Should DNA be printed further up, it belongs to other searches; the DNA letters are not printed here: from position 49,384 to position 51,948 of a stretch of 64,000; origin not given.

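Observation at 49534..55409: RADAR-like operon (P-loop NTPase plus 927-aa adenosine-deaminase-fold protein) extended by a translationally coupled TauD-type dioxygenase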

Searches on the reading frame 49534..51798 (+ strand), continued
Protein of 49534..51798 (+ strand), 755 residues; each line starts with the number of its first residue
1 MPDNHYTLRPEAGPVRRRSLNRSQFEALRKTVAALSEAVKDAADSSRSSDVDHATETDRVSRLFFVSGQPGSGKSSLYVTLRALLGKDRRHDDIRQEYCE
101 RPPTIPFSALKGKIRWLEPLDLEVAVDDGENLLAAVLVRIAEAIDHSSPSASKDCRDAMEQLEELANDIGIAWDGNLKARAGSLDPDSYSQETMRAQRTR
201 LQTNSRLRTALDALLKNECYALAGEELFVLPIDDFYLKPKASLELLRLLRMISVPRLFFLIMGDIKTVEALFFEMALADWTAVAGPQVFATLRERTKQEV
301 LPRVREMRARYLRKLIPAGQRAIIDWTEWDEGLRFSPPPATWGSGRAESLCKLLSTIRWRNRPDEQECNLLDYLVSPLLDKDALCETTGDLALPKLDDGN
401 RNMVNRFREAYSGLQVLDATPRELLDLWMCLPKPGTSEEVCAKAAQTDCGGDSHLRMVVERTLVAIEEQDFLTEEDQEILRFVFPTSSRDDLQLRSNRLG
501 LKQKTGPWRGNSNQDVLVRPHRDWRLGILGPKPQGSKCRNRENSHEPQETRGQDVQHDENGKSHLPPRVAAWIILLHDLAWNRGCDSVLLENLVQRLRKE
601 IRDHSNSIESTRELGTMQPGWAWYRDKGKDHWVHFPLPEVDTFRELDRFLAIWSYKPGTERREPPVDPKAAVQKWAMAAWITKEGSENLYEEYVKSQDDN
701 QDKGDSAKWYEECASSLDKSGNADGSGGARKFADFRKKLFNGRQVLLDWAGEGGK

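Call 61: predict_structure(alignment_id=A3)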
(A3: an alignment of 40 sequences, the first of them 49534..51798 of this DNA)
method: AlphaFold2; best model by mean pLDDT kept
length: 755 residues; sequences in the alignment: 40
mean_pLDDT: 68.9   pTM: 0.59
mean pLDDT of the five models: 68.9, 68.5, 67.3, 66.4, 65.5
residues with pLDDT >= 90: 99; 70-90: 309; 50-70: 175; < 50: 172
segments of 3 or more residues with pLDDT < 50: 1-3, 48-59, 176-196, 235-237, 249-271, 279-285, 287-289, 298-300, 302-307, 309-324, 341-344, 392-401, 437-450, 534-561
pLDDT, mean of each block of 10 residues (from residue 1): 54 63 76 80 61 43 66 71 80 76 66 82 60 73 66 81 76 51 39 47 73 80 76 56 51 38 44 49 45 48 48 39 60 75 63 83 71 84 53 46 81 89 78 57 44 73 71 74 62 82 89 89 87 48 43 40 76 91 75 92 73 74 88 91 94 76 80 94 82 82 75 78 69 92 92 60
secondary structure, 60 per line:
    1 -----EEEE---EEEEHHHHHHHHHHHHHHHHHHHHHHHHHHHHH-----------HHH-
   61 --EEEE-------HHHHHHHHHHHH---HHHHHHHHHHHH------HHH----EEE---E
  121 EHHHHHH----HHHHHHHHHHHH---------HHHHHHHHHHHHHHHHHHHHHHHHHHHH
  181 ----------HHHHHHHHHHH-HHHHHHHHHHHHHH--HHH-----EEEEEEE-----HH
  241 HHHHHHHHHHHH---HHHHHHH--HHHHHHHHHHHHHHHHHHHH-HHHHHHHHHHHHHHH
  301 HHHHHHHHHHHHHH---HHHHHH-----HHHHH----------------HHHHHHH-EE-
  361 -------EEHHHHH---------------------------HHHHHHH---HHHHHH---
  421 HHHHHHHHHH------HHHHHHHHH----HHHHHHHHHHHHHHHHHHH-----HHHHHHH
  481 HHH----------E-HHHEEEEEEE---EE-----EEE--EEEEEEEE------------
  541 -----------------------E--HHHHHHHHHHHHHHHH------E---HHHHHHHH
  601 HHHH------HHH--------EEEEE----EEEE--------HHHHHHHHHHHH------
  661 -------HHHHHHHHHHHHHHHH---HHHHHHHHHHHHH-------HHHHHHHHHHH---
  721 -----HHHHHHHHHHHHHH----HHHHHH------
elements in order (helices of 4 or more, strands of 3 or more residues): E6-9 E13-16 H17-45 E63-66 H74-85 H89-100 E114-116 H122-127 H132-143 H153-180 H191-201 H203-216 E227-233 H239-252 H256-262 H265-284 H286-314 H318-323 H329-333 H350-356 H370-374 H402-408 H412-417 H421-430 H437-445 H450-468 H474-483 E499-505 E516-518 E521-528 H567-582 H593-604 E622-626 E631-634 H643-654 H668-683 H687-699 H707-717 H726-739 H744-749

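Call 63: fold_search(model_id=the predicted structure, library=pdb)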
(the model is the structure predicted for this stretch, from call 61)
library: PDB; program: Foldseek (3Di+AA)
matches with E <= 10: 27; with E <= 0.001: 0
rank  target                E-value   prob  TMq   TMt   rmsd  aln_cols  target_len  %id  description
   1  9zll_A                2.3e-01  0.15  0.13  0.16  22.3       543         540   14  Complex of N-terminal BrxC walker B, BrxB, and N-termianl PglZ from the Acinetobacter BREX system (released 2026-04-08)
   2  9zdx_A                3.4e-01  0.12  0.12  0.16  22.4       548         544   12  Dimer of ATPase BrxC containing a Walker B mutation and bound to ATP from the Acinetobacter BREX system (released 2026-04-08)
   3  3sfz                  2.9e+00  0.01  0.08  0.06  30.1       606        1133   11  Crystal structure of full-length murine Apaf-1 (released 2011-08-24)
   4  9ikb_G                3.3e+00  0.03  0.12  0.14  23.0       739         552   10  Crystal structure of heterotrimeric Kinesin-2 (released 2025-07-02)
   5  8t9d_R                3.3e+00  0.02  0.08  0.06  24.8       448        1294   12  CryoEM structure of TR-TRAP (released 2024-07-03)
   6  8dr4_A                3.5e+00  0.03  0.10  0.14  27.8       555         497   12  Open state of RFC:PCNA bound to a 3' ss/dsDNA junction (DNA2) without NTD (released 2022-08-17)
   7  3c8t                  5.4e+00  0.03  0.09  0.13  26.1       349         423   15  Crystal structure of fumarate lyase from Mesorhizobium sp. BNC1 (released 2008-03-11)
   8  5juw                  5.4e+00  0.01  0.06  0.10  20.1       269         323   10  complex of Dot1l with SS148 (released 2016-06-22)
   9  7tfi_A                5.9e+00  0.06  0.10  0.18  18.5       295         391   11  Atomic model of the S. cerevisiae clamp-clamp loader complex PCNA-RFC bound to DNA with an open clamp (released 2022-11-16)
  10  2z6g                  5.9e+00  0.02  0.12  0.14  23.1       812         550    9  Crystal Structure of a Full-Length Zebrafish Beta-Catenin (released 2008-02-12)
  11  8tar_O                6.2e+00  0.01  0.10  0.11  24.0       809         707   10  APC/C-CDH1-UBE2C-Ubiquitin-CyclinB-NTD (released 2023-09-27)
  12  9bgk_F                6.5e+00  0.04  0.10  0.07  13.2       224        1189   12  Structure of V.cholera DdmDE (2D:1E) in complex with DNA (released 2024-10-23)
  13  8dr6_A                6.5e+00  0.02  0.12  0.17  26.4       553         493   12  Closed state of RFC:PCNA bound to a nicked dsDNA (released 2022-08-24)
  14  8or2_C                6.8e+00  0.01  0.10  0.08  24.6       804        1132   11  CAND1-CUL1-RBX1-DCNL1 (released 2023-06-28)
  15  7pkq_P                7.1e+00  0.02  0.08  0.15  20.8       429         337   14  Small subunit of the Chlamydomonas reinhardtii mitoribosome (released 2023-06-14)
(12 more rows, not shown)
